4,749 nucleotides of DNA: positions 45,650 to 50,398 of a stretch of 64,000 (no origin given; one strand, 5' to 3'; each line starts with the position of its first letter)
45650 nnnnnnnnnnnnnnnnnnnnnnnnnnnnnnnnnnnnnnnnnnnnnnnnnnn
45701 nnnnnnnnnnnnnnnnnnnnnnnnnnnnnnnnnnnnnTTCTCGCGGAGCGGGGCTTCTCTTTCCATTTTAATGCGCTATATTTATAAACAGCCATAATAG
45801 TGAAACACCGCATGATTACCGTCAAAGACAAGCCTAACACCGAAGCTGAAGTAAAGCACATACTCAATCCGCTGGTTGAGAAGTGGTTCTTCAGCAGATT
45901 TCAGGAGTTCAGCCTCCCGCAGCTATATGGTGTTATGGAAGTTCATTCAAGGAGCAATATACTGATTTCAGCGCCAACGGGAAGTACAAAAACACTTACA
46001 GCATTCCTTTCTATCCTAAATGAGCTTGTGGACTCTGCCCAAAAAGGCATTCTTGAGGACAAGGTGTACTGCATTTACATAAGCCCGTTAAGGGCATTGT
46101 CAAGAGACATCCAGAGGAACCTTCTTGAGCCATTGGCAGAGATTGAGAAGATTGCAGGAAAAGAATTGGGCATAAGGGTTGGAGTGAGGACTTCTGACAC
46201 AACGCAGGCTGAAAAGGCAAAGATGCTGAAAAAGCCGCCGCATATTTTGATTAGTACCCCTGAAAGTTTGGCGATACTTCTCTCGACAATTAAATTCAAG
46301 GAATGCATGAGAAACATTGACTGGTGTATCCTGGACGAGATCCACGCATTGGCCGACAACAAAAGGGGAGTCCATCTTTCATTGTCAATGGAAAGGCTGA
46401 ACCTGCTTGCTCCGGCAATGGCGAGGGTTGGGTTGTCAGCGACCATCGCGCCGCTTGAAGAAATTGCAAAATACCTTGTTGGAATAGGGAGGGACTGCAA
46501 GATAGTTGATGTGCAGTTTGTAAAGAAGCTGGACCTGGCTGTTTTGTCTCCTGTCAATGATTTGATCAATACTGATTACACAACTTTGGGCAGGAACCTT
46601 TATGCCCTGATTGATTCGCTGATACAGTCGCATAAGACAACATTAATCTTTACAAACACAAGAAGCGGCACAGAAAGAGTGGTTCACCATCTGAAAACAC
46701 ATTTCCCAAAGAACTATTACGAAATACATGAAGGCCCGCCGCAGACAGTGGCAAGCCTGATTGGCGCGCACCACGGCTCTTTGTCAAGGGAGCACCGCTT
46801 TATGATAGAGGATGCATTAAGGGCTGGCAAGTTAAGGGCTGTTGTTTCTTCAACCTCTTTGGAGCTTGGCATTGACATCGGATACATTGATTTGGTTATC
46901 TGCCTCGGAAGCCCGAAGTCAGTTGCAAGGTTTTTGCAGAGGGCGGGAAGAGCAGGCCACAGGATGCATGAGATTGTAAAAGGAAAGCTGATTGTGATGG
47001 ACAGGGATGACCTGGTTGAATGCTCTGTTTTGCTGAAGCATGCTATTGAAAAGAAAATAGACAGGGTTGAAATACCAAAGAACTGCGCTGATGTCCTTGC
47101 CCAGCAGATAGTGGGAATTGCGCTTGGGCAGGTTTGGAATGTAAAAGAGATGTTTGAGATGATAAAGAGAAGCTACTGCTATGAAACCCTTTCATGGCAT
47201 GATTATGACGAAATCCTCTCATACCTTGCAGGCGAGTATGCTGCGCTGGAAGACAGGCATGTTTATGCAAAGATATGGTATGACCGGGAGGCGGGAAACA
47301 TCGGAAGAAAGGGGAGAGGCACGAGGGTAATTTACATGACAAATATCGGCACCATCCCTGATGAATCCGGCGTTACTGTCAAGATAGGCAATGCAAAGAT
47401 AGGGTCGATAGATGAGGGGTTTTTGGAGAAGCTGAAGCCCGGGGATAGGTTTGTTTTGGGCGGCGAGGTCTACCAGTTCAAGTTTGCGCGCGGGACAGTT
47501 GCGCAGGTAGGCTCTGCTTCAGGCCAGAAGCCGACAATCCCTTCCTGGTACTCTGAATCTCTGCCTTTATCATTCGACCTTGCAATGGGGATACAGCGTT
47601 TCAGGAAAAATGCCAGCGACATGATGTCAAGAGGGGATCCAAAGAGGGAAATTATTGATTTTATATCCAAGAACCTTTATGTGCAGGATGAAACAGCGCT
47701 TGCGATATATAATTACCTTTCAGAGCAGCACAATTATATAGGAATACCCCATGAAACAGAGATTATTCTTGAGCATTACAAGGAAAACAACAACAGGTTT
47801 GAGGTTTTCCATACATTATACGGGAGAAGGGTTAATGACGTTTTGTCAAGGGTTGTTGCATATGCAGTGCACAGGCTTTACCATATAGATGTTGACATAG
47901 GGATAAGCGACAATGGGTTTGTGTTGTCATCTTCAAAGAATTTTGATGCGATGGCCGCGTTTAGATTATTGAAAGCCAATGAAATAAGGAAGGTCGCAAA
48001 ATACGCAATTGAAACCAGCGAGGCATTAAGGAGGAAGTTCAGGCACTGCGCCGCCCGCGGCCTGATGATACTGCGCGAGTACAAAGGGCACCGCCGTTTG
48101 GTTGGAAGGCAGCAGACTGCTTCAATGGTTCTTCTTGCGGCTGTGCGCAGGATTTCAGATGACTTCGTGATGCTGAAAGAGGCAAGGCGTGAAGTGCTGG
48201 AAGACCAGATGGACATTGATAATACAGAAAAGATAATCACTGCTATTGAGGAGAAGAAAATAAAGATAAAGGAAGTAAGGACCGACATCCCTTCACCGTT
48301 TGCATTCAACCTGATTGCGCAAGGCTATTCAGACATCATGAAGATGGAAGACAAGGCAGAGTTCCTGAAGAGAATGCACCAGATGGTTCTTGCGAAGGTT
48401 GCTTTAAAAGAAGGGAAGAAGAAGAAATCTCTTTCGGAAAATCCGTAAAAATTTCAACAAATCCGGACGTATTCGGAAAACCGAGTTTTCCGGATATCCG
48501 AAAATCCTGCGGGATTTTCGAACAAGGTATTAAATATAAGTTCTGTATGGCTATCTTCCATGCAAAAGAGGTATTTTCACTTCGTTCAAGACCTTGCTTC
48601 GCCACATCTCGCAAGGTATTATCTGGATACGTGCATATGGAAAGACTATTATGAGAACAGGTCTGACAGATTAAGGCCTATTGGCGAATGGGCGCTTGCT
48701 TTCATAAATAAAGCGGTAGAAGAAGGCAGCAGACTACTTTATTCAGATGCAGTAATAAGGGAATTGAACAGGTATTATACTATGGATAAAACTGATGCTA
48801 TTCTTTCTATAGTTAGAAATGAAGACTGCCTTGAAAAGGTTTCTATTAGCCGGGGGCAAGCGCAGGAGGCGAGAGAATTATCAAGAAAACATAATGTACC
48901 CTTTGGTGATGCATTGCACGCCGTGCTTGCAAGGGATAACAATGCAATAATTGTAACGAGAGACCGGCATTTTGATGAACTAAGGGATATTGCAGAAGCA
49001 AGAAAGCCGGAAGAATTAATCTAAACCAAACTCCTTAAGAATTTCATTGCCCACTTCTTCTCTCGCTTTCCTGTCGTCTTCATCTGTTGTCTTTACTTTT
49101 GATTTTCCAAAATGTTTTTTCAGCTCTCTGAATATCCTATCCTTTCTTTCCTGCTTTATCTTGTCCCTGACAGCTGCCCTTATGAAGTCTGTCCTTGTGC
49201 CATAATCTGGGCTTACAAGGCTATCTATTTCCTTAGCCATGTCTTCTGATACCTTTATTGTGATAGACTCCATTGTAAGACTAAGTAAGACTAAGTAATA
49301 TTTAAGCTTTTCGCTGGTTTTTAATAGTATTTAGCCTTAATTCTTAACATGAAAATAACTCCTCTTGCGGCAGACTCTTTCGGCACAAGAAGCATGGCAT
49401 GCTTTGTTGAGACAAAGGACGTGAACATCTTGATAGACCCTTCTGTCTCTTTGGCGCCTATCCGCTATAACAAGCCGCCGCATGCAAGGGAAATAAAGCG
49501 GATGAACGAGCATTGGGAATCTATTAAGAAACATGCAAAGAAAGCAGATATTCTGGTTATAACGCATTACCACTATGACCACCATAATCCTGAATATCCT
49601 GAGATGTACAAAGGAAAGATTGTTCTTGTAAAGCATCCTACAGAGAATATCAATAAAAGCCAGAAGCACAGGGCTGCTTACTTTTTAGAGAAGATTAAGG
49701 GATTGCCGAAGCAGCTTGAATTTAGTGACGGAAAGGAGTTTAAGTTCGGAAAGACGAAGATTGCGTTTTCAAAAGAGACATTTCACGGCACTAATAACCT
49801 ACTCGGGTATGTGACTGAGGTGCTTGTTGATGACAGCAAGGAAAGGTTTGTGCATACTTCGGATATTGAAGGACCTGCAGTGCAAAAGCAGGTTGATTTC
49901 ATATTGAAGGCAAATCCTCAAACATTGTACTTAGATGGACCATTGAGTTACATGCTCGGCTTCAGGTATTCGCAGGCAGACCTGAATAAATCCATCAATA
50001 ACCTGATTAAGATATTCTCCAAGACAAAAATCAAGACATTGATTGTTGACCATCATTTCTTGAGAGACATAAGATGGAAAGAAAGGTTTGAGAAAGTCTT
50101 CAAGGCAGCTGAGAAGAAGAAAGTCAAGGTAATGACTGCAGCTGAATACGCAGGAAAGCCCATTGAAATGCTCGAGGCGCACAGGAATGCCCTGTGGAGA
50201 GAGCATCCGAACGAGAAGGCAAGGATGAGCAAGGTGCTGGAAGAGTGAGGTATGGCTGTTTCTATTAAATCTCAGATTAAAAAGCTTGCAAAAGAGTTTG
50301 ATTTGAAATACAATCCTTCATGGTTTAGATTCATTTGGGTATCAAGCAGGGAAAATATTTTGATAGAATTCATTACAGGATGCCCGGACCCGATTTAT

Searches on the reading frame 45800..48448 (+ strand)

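Call 10: search_protein_families(library=pfam, proteins=[window:45800-48448:+], max_evalue=0.01)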
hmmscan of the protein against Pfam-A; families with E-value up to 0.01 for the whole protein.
window:45800-48448:+ (882 aa): 6 families
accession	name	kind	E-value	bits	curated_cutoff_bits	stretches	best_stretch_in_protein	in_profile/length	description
PF08494.16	DEAD_assoc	-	1.9e-52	178.4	23.5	1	649-835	1-191/191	DEAD/H associated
PF19306.5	WH_Lhr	-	3.7e-34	118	27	1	417-578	5-166/168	Large helicase-related protein, winged helix domain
PF00270.35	DEAD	-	7.6e-27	94.5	26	1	45-220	8-165/167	DEAD/DEAH box helicase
PF00271.37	Helicase_C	-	2.2e-16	60.5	23.5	1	271-386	6-107/110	Helicase conserved C-terminal domain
PF04851.21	ResIII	-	1.7e-06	28.5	22.5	1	49-216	21-162/164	Type III restriction enzyme, res subunit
PF22527.2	DEXQc_Suv3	-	0.00036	20.6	27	0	49-192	11-113/154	DEXQ-box helicase domain of Suv3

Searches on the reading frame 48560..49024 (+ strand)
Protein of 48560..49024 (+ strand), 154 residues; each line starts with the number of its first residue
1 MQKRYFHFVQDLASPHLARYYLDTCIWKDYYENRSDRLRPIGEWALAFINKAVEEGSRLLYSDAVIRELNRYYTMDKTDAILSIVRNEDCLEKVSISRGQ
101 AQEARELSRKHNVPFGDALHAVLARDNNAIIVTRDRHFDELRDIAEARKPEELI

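Call 10: search_protein_families(library=pfam, proteins=[window:48560-49024:+], max_evalue=0.01)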
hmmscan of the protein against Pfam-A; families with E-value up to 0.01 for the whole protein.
window:48560-49024:+ (154 aa): 1 family
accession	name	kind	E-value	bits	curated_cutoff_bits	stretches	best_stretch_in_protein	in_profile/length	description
PF01850.27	PIN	-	1.1e-13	52.3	23.6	1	20-142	1-118/120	PIN domain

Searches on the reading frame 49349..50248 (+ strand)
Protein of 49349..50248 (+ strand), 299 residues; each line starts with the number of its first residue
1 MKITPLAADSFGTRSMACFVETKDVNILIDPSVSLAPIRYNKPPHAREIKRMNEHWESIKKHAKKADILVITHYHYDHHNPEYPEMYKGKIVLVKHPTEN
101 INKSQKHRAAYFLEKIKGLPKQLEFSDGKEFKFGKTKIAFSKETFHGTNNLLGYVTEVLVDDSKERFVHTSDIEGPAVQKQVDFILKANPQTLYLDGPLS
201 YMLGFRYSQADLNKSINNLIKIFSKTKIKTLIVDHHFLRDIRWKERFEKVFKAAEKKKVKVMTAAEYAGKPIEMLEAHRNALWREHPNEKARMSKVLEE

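Call 55: search_protein_families(library=pfam, proteins=[window:49349-50248:+], max_evalue=0.001)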
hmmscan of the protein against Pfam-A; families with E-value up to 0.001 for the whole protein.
window:49349-50248:+ (299 aa): 2 families
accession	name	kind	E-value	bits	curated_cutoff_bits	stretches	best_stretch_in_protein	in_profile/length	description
PF12706.13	Lactamase_B_2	-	1.7e-06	28.2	27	1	26-174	2-144/200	Beta-lactamase superfamily domain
PF00753.33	Lactamase_B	-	0.0001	22.7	22.7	1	19-184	10-161/196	Metallo-beta-lactamase superfamily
